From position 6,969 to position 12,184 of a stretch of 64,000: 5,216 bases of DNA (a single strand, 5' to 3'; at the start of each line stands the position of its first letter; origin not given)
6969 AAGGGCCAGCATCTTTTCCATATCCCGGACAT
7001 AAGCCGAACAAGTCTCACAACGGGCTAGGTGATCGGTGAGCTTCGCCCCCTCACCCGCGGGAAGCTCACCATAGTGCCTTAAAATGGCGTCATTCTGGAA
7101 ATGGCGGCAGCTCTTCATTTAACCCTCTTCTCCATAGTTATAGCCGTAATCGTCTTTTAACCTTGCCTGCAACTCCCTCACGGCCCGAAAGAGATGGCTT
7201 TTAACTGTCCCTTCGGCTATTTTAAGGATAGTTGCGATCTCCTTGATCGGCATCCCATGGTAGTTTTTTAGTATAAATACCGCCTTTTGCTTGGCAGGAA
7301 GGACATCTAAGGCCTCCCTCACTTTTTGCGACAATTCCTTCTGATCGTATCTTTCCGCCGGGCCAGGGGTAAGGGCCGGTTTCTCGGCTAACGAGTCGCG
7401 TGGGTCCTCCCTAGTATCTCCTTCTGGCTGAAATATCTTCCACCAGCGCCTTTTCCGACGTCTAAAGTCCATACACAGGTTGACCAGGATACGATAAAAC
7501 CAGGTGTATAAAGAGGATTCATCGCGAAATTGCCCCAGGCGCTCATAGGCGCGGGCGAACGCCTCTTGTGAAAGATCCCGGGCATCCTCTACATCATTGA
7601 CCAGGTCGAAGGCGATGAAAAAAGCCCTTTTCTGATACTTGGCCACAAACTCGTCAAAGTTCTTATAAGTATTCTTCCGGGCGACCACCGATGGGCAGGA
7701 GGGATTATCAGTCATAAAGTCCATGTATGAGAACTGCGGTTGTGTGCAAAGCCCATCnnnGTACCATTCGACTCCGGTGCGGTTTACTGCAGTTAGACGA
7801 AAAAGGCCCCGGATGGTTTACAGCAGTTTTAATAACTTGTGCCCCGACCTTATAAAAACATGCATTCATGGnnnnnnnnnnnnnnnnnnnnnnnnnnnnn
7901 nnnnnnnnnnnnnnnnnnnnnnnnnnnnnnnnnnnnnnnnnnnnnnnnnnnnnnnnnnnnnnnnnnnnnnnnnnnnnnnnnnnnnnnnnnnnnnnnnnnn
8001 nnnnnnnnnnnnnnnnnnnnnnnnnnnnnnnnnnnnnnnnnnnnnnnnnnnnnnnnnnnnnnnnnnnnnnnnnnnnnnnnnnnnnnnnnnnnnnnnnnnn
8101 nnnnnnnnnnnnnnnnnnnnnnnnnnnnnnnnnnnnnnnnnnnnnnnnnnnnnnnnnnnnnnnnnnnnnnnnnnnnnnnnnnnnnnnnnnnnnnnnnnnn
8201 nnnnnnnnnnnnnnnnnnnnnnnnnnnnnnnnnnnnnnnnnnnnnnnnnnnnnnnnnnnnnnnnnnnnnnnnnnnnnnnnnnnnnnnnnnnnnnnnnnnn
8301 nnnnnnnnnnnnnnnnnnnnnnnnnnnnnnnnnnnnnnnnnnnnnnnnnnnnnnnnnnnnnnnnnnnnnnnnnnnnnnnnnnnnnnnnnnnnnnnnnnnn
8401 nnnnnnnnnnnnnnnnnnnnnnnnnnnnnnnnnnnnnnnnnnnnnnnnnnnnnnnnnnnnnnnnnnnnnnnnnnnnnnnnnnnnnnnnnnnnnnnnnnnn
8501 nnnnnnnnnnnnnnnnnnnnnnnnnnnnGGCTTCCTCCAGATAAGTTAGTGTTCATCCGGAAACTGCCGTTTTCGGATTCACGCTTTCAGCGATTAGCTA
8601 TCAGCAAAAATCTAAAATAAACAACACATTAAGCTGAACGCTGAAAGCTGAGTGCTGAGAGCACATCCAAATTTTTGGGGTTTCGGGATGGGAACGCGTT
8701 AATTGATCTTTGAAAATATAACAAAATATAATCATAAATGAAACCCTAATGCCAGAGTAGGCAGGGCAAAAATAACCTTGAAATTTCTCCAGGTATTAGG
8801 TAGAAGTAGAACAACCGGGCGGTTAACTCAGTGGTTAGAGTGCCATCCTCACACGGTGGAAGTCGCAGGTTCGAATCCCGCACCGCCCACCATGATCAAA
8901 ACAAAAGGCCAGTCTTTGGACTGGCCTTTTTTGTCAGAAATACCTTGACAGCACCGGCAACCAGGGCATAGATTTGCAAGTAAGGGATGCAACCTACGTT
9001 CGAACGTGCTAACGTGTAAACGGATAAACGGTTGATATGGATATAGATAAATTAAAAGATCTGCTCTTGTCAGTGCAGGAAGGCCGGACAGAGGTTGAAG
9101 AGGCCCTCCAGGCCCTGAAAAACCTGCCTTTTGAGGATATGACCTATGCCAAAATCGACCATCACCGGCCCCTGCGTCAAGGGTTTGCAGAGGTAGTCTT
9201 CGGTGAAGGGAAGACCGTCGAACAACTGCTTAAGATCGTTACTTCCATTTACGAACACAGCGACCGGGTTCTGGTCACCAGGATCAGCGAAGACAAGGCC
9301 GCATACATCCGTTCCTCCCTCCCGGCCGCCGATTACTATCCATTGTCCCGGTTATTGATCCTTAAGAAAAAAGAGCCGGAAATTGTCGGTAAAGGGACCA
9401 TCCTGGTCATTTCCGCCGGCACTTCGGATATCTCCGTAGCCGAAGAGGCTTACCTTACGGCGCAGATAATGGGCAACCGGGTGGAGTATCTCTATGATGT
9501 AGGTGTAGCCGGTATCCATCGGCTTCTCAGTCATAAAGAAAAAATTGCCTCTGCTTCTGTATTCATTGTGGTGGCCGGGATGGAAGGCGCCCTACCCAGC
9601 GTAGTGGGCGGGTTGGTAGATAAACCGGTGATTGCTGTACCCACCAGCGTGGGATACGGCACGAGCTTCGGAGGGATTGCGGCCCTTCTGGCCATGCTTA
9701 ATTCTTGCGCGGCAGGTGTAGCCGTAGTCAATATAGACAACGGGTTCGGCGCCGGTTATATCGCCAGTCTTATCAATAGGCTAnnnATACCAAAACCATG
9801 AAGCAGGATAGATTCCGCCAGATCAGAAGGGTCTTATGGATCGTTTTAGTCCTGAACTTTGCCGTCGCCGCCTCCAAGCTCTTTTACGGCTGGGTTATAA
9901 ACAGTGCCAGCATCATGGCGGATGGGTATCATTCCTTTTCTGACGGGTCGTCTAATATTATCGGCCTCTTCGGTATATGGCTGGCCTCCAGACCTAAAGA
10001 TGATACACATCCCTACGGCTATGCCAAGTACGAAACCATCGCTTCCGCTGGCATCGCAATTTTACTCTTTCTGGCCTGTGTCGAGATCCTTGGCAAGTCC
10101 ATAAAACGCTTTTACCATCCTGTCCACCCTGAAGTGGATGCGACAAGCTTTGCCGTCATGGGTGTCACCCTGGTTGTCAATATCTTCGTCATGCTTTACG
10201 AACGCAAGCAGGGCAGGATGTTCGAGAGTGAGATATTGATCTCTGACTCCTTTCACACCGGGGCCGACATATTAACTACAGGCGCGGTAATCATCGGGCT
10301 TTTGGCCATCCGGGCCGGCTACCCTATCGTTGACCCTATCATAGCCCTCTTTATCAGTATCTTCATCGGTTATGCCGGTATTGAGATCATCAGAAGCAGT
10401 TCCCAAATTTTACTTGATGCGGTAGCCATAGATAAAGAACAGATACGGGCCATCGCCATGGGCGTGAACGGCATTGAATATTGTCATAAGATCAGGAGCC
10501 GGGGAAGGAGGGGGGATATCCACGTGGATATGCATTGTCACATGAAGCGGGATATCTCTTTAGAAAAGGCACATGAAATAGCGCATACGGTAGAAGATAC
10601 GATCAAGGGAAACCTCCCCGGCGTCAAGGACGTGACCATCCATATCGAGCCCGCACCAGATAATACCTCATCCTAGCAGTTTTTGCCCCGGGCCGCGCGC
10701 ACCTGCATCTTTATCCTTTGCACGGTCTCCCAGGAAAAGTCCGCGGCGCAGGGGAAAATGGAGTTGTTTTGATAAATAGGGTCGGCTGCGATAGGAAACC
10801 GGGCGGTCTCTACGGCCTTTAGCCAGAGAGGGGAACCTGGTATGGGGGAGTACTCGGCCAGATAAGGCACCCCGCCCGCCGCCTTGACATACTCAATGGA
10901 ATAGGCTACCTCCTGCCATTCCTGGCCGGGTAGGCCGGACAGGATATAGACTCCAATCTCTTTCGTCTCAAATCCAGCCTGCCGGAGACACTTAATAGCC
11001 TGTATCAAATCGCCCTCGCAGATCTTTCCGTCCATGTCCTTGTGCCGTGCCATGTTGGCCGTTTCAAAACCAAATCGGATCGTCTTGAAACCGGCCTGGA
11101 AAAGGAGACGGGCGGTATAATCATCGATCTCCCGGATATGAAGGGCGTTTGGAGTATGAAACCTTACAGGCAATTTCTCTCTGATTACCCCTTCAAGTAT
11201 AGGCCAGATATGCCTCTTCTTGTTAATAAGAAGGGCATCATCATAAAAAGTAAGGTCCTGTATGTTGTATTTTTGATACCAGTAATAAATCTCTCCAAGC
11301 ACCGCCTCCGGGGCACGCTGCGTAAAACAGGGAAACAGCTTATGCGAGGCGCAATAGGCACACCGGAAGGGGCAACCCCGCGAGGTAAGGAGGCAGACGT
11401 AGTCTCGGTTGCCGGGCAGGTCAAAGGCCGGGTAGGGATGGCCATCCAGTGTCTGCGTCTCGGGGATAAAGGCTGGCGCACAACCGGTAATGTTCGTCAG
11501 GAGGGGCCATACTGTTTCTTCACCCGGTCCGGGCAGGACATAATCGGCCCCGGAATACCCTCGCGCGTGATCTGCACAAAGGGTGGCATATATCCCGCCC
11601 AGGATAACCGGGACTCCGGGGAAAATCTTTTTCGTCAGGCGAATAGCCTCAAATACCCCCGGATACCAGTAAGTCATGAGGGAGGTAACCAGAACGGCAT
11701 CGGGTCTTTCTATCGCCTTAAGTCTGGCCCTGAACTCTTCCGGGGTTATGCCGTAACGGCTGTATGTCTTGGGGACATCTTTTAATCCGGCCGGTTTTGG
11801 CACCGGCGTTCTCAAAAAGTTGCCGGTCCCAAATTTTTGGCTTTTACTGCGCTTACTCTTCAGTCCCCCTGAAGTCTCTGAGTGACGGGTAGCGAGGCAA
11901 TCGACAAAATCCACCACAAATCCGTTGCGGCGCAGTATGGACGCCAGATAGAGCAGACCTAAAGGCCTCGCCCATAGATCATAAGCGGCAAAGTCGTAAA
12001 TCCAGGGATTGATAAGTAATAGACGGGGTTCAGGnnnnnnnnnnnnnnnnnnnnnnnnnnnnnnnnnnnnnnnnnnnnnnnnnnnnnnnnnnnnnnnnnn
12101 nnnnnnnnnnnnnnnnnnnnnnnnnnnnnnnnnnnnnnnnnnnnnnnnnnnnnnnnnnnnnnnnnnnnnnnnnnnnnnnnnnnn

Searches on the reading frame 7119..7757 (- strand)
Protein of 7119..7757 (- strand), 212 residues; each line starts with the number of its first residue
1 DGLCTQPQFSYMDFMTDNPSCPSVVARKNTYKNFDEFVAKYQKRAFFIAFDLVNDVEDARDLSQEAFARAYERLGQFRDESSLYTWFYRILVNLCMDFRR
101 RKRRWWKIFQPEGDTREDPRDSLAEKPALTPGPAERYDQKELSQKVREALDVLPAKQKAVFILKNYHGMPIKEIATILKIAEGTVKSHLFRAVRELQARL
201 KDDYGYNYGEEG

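Call 86: search_protein_families(library=pfam, proteins=[window:7119-7757:-], max_evalue=0.00001)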
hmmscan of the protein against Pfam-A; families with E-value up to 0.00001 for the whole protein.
window:7119-7757:- (212 aa): 3 families
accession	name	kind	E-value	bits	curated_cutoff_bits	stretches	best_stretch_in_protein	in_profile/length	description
PF08281.18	Sigma70_r4_2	-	1.9e-17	63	25.7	1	144-196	2-54/54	Sigma-70, region 4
PF04542.20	Sigma70_r2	-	1.2e-13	51.1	24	1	38-104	2-70/71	Sigma-70 region 2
PF04545.22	Sigma70_r4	-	7.5e-11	41.8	24.1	1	149-197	1-49/50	Sigma-70, region 4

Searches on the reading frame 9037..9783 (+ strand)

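Call 86: search_protein_families(library=pfam, proteins=[window:9037-9783:+], max_evalue=0.00001)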
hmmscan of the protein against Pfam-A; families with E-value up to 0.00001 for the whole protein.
window:9037-9783:+ (249 aa): 1 family
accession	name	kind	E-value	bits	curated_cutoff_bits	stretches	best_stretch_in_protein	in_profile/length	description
PF00731.26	AIRC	-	1.6e-14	54.1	30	1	122-246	2-126/148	AIR carboxylase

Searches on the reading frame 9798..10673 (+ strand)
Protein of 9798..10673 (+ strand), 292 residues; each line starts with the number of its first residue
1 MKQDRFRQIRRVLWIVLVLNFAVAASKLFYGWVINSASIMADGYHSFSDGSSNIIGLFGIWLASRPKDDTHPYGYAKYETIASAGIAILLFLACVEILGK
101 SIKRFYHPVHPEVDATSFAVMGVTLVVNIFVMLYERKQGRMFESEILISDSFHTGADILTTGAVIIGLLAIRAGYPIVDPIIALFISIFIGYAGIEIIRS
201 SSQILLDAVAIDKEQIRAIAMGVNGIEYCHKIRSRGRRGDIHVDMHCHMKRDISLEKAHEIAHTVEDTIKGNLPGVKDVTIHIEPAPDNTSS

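Call 86: search_protein_families(library=pfam, proteins=[window:9798-10673:+], max_evalue=0.00001)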
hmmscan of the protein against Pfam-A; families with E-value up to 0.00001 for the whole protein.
window:9798-10673:+ (292 aa): 2 families
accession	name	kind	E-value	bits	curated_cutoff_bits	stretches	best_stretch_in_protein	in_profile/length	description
PF01545.26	Cation_efflux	-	2.2e-47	161.9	26.6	1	13-206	1-198/198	Cation efflux family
PF16916.11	ZT_dimer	-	4.6e-20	71.9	26.7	1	212-285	5-77/78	Dimerisation domain of Zinc Transporter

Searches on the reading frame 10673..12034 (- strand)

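Call 86: search_protein_families(library=pfam, proteins=[window:10673-12034:-], max_evalue=0.00001)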
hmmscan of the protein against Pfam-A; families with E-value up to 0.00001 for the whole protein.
window:10673-12034:- (453 aa): 2 families
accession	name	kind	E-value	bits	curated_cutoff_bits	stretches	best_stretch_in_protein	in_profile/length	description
PF02310.24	B12-binding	-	1.9e-15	57.2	32.1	1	96-175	38-117/121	B12 binding domain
PF04055.27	Radical_SAM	-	1.3e-13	51.9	29.5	1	217-382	3-165/166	Radical SAM superfamily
